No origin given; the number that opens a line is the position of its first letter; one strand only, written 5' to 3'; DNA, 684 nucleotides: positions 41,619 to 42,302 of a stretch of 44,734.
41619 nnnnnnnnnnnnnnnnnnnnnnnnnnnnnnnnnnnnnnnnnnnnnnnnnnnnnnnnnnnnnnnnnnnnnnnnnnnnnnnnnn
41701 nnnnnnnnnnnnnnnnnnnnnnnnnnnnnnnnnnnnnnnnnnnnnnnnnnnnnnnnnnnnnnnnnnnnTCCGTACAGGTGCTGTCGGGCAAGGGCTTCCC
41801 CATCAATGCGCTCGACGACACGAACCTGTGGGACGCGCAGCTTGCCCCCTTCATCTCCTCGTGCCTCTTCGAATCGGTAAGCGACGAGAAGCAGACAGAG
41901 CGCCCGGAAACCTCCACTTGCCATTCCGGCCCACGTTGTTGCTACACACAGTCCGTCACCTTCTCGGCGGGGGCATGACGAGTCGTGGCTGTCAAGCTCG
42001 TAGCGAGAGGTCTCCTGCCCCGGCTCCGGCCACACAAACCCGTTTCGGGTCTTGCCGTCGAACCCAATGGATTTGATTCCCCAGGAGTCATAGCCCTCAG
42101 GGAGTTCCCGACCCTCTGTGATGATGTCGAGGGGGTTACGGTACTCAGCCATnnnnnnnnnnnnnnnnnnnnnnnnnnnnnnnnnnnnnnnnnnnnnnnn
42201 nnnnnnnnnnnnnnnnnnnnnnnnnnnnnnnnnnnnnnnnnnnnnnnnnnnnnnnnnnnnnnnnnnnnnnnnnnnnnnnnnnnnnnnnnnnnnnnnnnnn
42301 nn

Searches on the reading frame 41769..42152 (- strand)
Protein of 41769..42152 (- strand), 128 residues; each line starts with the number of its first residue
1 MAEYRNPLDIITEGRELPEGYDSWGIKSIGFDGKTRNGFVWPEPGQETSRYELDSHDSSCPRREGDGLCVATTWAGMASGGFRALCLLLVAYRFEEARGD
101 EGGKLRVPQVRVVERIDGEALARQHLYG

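Call 5: search_protein_families(library=phrogs, proteins=[window:41778-42152:-], max_evalue=1)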
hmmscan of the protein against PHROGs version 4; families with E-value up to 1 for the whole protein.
window:41778-42152:- (125 aa): 1 family
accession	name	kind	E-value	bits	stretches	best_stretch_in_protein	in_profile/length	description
phrog_32909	-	unknown function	0.43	11.8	1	51-69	19-38/62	-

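Call 9: find_homologous_proteins(query=window:41769-42152:-, max_evalue=0.01)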
Query seq(128 aa) (128 aa): 54 proteins with E <= 0.01 among 65 candidates.
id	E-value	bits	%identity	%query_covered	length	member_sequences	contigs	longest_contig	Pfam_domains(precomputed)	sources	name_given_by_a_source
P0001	2.5e-64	233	78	100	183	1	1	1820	PF00805.29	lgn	-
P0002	2.6e-61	223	77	100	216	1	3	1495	PF13576.13,PF13599.14,PF00805.29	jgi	jgi:hypothetical protein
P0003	2.2e-60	220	73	99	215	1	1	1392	PF13576.13,PF13599.14,PF00805.29,PF25296.2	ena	-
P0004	6.0e-60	219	73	99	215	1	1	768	PF13576.13,PF13599.14,PF00805.29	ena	-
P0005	1.2e-59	218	79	92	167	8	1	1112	PF13576.13,PF00805.29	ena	-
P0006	1.5e-59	218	77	100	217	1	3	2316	PF13576.13,PF13599.14,PF00805.29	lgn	-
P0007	4.2e-59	216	79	92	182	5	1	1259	PF13576.13,PF13599.14,PF00805.29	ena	-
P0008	4.8e-59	216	78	92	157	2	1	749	PF00805.29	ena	-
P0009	6.1e-59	216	79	92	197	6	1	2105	PF13576.13,PF13599.14,PF00805.29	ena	-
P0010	1.6e-58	214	74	98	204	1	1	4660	PF13576.13,PF13599.14,PF00805.29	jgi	jgi:hypothetical protein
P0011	6.0e-58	212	77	98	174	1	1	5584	PF00805.29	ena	-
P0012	7.9e-58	212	76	96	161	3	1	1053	-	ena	-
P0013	8.2e-58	212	71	100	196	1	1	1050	PF00805.29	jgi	jgi:hypothetical protein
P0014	3.8e-57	210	73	98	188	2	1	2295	PF00805.29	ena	-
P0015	8.5e-57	209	73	97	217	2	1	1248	PF13576.13,PF13599.14,PF00805.29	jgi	jgi:hypothetical protein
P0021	3.0e-54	200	71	98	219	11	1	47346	PF13576.13,PF00805.29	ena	-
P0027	6.7e-42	160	60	100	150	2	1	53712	-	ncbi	-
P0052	2.6e-21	94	47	98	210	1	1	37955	PF13576.13,PF00805.29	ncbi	-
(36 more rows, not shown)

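Call 12: search_dna_similar(query=window:41769-42152:-, collection=phages, mode=protein, max_evalue=0.001, max_rows=40)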
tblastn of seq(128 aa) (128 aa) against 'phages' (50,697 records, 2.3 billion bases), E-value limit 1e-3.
No match.

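Call 16: find_encoding_contigs(protein=P0021, flank=10000, max_places=3)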
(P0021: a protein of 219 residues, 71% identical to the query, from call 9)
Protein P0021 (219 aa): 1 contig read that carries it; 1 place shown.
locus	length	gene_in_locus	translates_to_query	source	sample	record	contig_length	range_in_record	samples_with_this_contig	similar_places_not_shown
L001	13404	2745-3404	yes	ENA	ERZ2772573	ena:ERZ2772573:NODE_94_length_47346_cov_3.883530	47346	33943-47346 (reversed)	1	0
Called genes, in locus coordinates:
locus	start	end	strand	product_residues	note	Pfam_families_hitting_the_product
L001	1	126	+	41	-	?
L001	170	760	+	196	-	-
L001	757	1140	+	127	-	-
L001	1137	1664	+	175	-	-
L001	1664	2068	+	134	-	-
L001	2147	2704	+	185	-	-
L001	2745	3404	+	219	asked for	PF00805:Pentapeptide, PF13576:Pentapeptide_3 (faint), PF00805:Pentapeptide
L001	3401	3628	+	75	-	-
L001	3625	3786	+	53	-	-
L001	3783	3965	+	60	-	-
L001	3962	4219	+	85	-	-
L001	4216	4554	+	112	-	-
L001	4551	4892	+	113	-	-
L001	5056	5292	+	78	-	-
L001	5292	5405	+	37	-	-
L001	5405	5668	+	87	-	-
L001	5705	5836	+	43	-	-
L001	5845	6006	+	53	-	-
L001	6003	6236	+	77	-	-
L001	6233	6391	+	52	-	-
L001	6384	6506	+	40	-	-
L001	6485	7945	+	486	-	-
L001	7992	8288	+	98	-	-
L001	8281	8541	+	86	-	-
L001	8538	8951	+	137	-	-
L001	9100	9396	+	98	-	-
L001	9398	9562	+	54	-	-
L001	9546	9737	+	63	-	-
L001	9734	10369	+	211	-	-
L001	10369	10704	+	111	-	PF02467:Whib (weak)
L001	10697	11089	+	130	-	-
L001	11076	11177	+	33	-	-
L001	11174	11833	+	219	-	PF09414:RNA_ligase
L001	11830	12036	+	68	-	-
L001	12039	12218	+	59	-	-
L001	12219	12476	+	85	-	-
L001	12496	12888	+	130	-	-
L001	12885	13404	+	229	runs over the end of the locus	PF04404:ERF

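Call 17: find_encoding_contigs(protein=P0027, flank=10000, max_places=3)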
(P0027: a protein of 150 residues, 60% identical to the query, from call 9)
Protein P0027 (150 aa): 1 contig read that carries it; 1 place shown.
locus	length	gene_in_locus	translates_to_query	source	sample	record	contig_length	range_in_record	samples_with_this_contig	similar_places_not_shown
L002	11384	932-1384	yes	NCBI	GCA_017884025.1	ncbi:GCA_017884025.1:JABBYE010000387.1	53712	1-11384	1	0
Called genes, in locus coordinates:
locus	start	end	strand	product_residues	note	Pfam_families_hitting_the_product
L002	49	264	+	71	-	-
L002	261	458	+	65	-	-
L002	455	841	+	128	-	-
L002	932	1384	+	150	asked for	-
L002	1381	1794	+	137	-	-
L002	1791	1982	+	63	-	-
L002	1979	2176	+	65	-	-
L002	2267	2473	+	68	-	-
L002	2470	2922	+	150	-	-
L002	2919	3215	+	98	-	-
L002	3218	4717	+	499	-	PF00176:SNF2-rel_dom (weak)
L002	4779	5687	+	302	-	PF13671:AAA_33, PF25109:HAD_PNKP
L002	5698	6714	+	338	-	PF09511:RNA_lig_T4_1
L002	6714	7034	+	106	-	PF00196:GerE (faint), PF13551:HTH_29 (faint), PF08281:Sigma70_r4_2 (faint), PF13404:HTH_AsnC-type (faint), PF13412:HTH_24 (faint), PF13384:HTH_23 (weak), PF13518:HTH_28 (weak), PF13936:HTH_38 (weak)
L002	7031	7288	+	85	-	-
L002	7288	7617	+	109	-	PF02467:Whib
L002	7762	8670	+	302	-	-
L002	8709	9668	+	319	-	PF13479:AAA_24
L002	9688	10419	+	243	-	-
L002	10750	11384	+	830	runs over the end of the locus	PF09250:Prim-Pol, PF13148:DUF3987 (faint)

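Call 18: find_encoding_contigs(protein=P0052, flank=10000, max_places=3)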
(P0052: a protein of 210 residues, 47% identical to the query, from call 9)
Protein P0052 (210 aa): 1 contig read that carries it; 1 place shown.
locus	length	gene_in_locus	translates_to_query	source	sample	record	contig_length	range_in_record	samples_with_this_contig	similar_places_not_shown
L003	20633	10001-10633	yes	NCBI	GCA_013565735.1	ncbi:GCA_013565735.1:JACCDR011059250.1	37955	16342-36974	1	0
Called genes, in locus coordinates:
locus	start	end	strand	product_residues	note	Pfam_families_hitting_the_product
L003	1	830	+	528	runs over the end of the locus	-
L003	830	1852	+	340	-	-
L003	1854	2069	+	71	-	-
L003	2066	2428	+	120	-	PF26209:Phage_phiTE_241_C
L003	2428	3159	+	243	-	PF13385:Laminin_G_3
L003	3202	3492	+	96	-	-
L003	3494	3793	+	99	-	-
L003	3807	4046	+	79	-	-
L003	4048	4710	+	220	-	-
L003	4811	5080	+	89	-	-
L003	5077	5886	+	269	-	-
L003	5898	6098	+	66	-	-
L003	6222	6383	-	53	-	-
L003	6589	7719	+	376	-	PF00589:Phage_integrase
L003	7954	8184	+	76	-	-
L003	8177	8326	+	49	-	-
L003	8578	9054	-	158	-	-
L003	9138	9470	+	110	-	PF12728:HTH_17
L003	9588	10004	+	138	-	-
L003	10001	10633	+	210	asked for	PF13576:Pentapeptide_3 (faint), PF00805:Pentapeptide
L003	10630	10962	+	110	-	-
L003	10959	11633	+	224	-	PF09588:YqaJ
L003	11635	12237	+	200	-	-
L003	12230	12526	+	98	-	-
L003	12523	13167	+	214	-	-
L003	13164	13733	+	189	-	PF02592:Vut_1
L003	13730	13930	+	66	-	-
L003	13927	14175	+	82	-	-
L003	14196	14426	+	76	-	-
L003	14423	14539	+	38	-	-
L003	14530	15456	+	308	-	PF01555:N6_N4_Mtase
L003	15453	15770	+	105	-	-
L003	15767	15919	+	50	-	-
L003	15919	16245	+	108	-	-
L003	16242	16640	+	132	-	-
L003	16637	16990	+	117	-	-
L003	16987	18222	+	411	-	PF08241:Methyltransf_11 (faint), PF01555:N6_N4_Mtase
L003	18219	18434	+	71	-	-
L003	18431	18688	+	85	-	-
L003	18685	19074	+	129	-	-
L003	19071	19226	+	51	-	-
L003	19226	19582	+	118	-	-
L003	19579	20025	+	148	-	-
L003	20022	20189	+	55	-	-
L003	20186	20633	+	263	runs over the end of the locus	-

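Call 25: search_solved_structures(query=A3, max_evalue=1)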
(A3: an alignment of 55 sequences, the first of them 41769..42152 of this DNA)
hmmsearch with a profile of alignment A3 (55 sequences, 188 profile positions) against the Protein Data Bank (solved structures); distinct sequences matched with E-value up to 1: 32.
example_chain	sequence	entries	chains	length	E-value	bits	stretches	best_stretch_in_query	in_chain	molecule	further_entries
4yfo_A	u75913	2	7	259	1.1e-32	116.2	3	115-170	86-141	beta1_ex1 | 6beta1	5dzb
4yc5_A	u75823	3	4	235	1e-28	103.3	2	124-179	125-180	beta1 | beta1 protein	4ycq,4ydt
4yei_A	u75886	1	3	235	2.5e-28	102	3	126-179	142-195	beta1mut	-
5dn0_A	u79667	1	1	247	8.6e-28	100.3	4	125-178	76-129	beta1 t1555 loop variant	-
5dns_A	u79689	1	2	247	8.7e-28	100.2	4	125-176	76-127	t1428 beta1 loop design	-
5di5_A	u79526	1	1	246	1.2e-27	99.8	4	125-176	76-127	beta1 t801 loop variant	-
5dqa_A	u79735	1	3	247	3.3e-27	98.4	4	127-176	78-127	t3284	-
3du1_X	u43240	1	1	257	3.9e-27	98.1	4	127-177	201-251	All3740 protein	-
5dra_A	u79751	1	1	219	5.4e-25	91.1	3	126-179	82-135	3beta1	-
2j8k_A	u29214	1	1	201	3.4e-24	88.5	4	125-177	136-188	NP275-NP276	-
6omx_A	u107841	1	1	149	9.2e-15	57.8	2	128-182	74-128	Alr5209 protein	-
2o6w_A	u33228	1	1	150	3.6e-12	49.3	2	122-180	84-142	Repeat Five Residue (Rfr) protein or pentapeptide repeat protein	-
2j8i_A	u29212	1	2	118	4.3e-11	45.8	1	125-177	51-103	NP275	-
3n90_A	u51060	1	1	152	2e-10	43.6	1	114-171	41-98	Thylakoid lumenal 15 kDa protein 1, chloroplastic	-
2f3l_A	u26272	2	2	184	4e-09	39.4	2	115-172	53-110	RFR-Domain | pentapeptide repeat protein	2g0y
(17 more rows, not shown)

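Call 31: predict_structure(alignment_id=A3)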
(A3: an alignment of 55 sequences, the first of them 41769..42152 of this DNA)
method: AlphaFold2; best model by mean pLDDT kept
length: 128 residues; sequences in the alignment: 55
mean_pLDDT: 91.7   pTM: 0.86
mean pLDDT of the five models: 91.7, 91.6, 90.2, 89.9, 89.5
residues with pLDDT >= 90: 94; 70-90: 33; 50-70: 1; < 50: 0
segments of 3 or more residues with pLDDT < 50: none
pLDDT, mean of each block of 10 residues (from residue 1): 83 97 95 89 96 94 93 85 88 96 95 95 85
secondary structure, 60 per line:
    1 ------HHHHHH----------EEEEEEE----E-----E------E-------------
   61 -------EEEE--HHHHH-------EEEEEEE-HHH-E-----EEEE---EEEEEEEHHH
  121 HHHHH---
elements in order: H7-12 E23-29 E68-71 H74-78 E86-92 E104-107 E111-117 H118-125

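Call 34: fold_search(model_id=the predicted structure, library=pdb)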
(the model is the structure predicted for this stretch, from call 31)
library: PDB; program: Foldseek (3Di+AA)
matches with E <= 10: 100; with E <= 0.001: 0
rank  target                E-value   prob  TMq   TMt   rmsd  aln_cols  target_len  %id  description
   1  5mmi_S                2.8e-01  0.11  0.26  0.21  17.1       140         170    9  Structure of the large subunit of the chloroplast ribosome (released 2017-01-11)
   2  9e2u_B                3.0e-01  0.14  0.27  0.12  11.2       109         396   16  Crystal structure of DDB1-CRBN-ALV1 complex bound to triple ZnF of Helios (IKZF2 ZF1-3) (released 2025-09-03)
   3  9oty_B                3.4e-01  0.12  0.28  0.12  16.8       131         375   14  DDB1-CRBN with CK1 alpha, SB-405483, and DEG-47: composite map and model submission (released 2025-11-19)
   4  6eri_AR               3.4e-01  0.10  0.26  0.21  17.7       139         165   12  Structure of the chloroplast ribosome with chl-RRF and hibernation-promoting factor (released 2018-04-18)
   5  8uh6_B                4.3e-01  0.08  0.21  0.09  12.2       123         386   13  Degrader-induced complex between PTPN2 and CRBN-DDB1 (released 2024-09-11)
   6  6h0g_B                4.6e-01  0.10  0.28  0.12  17.0       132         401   14  Structure of the DDB1-CRBN-pomalidomide complex bound to ZNF692(ZF4) (released 2018-11-07)
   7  5fqd_B                4.9e-01  0.11  0.27  0.12  14.2       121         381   16  Structural basis of Lenalidomide induced CK1a degradation by the crl4crbn ubiquitin ligase (released 2016-02-24)
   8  8tnq_B                5.2e-01  0.13  0.29  0.13  13.8       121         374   16  Cryo-EM structure of DDB1dB:CRBN:PT-179:SD40, conformation 1 (released 2024-03-13)
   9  9dqd_A                5.2e-01  0.08  0.26  0.12  14.0       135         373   16  cryo-EM structure of human Cereblon/DDB1 in complex with a non-traditional CRBN binder (released 2024-12-25)
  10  8rqc_D                5.9e-01  0.09  0.25  0.13  10.6       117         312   14  Crystal structure of CRBN-midi in complex with mezigdomide and IKZF1 ZF2 (released 2024-09-25)
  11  9fjx_B                7.1e-01  0.08  0.26  0.11  11.2       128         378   15  Crystal structure of human CRBN-DDB1 in complex with Lenalidomide (released 2025-01-29)
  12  9hpi_C                7.6e-01  0.09  0.28  0.12  16.4       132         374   14  Cryo-EM structure of DDB1dB-CRBN-MRT-0031619, conformation 1 (released 2025-12-03)
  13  8rq9_A                7.6e-01  0.08  0.28  0.14  16.7       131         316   15  Crystal structure of PROTAC CFT-1297 in complex with CRBN-midi and BRD4(BD2) (released 2024-09-25)
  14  9q03_C                7.6e-01  0.08  0.28  0.13  16.1       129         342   16  Cryo-EM structure of ternary complex BCL6-CRBN-DDB1 with BCL6-760 (LDD, local refined) (released 2025-10-15)
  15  9gao_A                7.6e-01  0.06  0.25  0.13  16.6       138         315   14  Crystal structure of CRBNmidi in complex with 2-(4-(2,6-dioxopiperidin-3-yl)phenoxy)-N-methylacetamide (released 2024-10-02)
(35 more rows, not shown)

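Call 35: fold_search(model_id=the predicted structure, library=viral)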
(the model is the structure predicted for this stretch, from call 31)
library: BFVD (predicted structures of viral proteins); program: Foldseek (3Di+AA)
matches with E <= 10: 272; with E <= 0.001: 4
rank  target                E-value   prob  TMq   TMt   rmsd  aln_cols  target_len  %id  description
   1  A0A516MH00            4.1e-19  1.00  0.91  0.57   1.7       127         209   70  (no name in the UniProt tables at hand)
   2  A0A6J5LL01            1.6e-04  1.00  0.55  0.27  14.0       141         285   20  DUF7666 domain-containing protein (Fragment) [uncultured Caudovirales phage]
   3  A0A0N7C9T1            5.2e-04  1.00  0.62  0.55   3.4       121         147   21  RIIB lysis inhibitor [Salmonella phage 38]
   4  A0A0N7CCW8            5.9e-04  1.00  0.56  0.28   3.3       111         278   23  (no name in the UniProt tables at hand)
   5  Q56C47                1.5e-03  1.00  0.58  0.08   2.9       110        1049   18  RIIA-RIIB membrane-associated [Escherichia phage RB43]
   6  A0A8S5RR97            1.8e-03  1.00  0.56  0.21   8.3       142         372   18  Uncharacterized protein [Podoviridae sp. ctXdu7]
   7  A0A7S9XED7            2.2e-03  1.00  0.56  0.19   2.9       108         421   18  (no name in the UniProt tables at hand)
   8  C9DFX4                2.2e-03  1.00  0.55  0.18   3.1       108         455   16  RIIB [Delftia phage PhiW-14]
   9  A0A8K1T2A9            2.2e-03  1.00  0.56  0.26   4.6       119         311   13  Ankyrin repeat protein [Megavirus baoshan]
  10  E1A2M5                2.3e-03  1.00  0.56  0.18   2.9       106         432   21  Membrane integrity protector [Aeromonas phage phiAS5]
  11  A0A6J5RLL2            2.8e-03  1.00  0.54  0.24   3.5       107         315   22  Uncharacterized protein [uncultured Caudovirales phage]
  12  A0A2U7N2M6            2.8e-03  1.00  0.58  0.21   3.3       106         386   16  RIIB protector from prophage-induced early lysis [Pseudomonas phage PspYZU05]
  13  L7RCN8                2.8e-03  1.00  0.56  0.28   4.7       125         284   13  Ankyrin repeat protein [Acanthamoeba polyphaga moumouvirus]
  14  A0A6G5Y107            2.8e-03  1.00  0.51  0.24   4.2       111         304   11  (no name in the UniProt tables at hand)
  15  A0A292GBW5            3.0e-03  1.00  0.55  0.23   2.8       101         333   12  (no name in the UniProt tables at hand)
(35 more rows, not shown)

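Call 40: search_protein_families(library=pfam, alignment_id=A4, max_evalue=10)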
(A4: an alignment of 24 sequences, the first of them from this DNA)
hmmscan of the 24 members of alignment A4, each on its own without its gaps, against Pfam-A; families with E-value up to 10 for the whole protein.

A. member 1, seq(126 aa): 0 families

B. families by the number of members that match (of 24 scanned): 3 families
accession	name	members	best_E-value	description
PF16807.11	Phage_tail_terminator_4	2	0.017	Putative tail termination protein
PF05230.16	MASE2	1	0.14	MASE2 domain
PF02627.25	CMD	1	0.16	Carboxymuconolactone decarboxylase family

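Call 41: search_solved_structures(query=A4, max_evalue=10)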
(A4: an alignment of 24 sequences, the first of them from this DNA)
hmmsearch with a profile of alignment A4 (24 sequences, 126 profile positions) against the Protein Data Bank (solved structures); distinct sequences matched with E-value up to 10: 3.
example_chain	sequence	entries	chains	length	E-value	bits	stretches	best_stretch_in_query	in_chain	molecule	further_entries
1pl3_A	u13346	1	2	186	0.44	13.4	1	70-97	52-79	Cellobiose dehydrogenase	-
1d7b_A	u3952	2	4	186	0.6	13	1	70-97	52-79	CELLOBIOSE DEHYDROGENASE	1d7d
1d7c_A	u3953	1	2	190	0.64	12.9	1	70-97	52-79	CELLOBIOSE DEHYDROGENASE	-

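Call 47: search_protein_representatives(protein=window:41778-42152:-)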
Query: 125 residues. Proteins with E-value up to 0.001 (for the whole library): 274; up to 1e-10: 126; up to 1e-30: 8. The best 150 are listed.
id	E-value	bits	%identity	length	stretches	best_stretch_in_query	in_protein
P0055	2.6e-42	159.9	62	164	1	4-124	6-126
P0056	6.3e-40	152.2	60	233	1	1-124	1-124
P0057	1.5e-39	151.0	60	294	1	3-123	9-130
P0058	3.0e-38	146.8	61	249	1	3-121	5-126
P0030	7.6e-37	142.2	59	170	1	1-123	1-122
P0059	2.0e-33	131.1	53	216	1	1-125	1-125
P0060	1.4e-31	125.2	54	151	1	1-124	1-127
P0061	2.7e-31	124.3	59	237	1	6-122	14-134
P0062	6.3e-30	119.9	55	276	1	4-123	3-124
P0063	1.9e-28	115.1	49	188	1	1-124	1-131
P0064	2.3e-28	114.8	49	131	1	3-120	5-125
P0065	1.5e-27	112.2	48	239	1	7-125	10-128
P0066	1.8e-27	111.9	49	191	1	1-125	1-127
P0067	1.5e-26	108.9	64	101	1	4-84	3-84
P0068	2.2e-26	108.4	53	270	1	1-124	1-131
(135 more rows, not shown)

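Call 52: find_related_loci(query=A4, collection=viral_contigs, flank=3000)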
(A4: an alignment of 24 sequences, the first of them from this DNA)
Query A4 (126 aa) in viral_contigs; peptide patterns used: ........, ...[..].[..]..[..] (x = any residue, [..] = any of these).
81 stretches matched a pattern; 35 encode a relative of the query (tblastn E <= 1e-3); 35 distinct loci.
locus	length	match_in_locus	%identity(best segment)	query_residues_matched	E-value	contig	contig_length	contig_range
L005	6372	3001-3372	77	1-124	3e-63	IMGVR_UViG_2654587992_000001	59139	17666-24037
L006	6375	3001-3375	62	1-125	9e-49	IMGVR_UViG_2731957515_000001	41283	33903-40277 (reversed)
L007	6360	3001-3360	53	1-118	6e-38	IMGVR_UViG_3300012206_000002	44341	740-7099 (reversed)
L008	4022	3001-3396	53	1-125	1e-33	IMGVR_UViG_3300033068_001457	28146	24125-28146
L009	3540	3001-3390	52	3-125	2e-32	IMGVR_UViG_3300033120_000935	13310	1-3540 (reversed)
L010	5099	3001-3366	45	6-125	3e-30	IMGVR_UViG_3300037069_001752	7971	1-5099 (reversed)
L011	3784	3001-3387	47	3-124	9e-29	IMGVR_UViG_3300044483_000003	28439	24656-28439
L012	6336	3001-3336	45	9-118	1e-25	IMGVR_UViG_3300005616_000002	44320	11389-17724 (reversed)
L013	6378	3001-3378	38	3-125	7e-23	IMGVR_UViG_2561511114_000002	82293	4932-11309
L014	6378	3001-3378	38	3-125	6e-23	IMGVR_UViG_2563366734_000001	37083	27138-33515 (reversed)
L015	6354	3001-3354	39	8-125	7e-22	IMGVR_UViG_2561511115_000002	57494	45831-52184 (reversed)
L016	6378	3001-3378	36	3-125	9e-22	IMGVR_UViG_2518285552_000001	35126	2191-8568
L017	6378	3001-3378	36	3-125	1e-21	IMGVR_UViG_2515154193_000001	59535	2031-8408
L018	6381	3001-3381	38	2-125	1e-21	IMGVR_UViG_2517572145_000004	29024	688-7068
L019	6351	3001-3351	39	12-125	4e-21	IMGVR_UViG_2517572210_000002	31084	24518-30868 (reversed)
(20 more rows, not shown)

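Call 53: find_related_loci(query=A4, collection=genome_contigs, flank=5000)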
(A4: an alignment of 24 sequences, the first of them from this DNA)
Query A4 (126 aa) in genome_contigs; peptide patterns used: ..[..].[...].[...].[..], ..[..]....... (x = any residue, [..] = any of these).
161 stretches matched a pattern; 2 encode a relative of the query (tblastn E <= 1e-3); 2 distinct loci.
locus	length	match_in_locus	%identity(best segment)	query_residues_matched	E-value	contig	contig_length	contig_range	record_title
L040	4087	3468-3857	43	1-126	4e-29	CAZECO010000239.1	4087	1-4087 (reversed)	MAG TPA_asm: uncultured Actinomycetes bacterium isolate SRP344714_co2_301 genome assembly, contig: NODE_56248_length_408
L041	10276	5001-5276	46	4-92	2e-21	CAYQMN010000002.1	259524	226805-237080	MAG TPA_asm: uncultured Bifidobacteriaceae bacterium isolate SRP344714_co2_42 genome assembly, contig: NODE_78_length_25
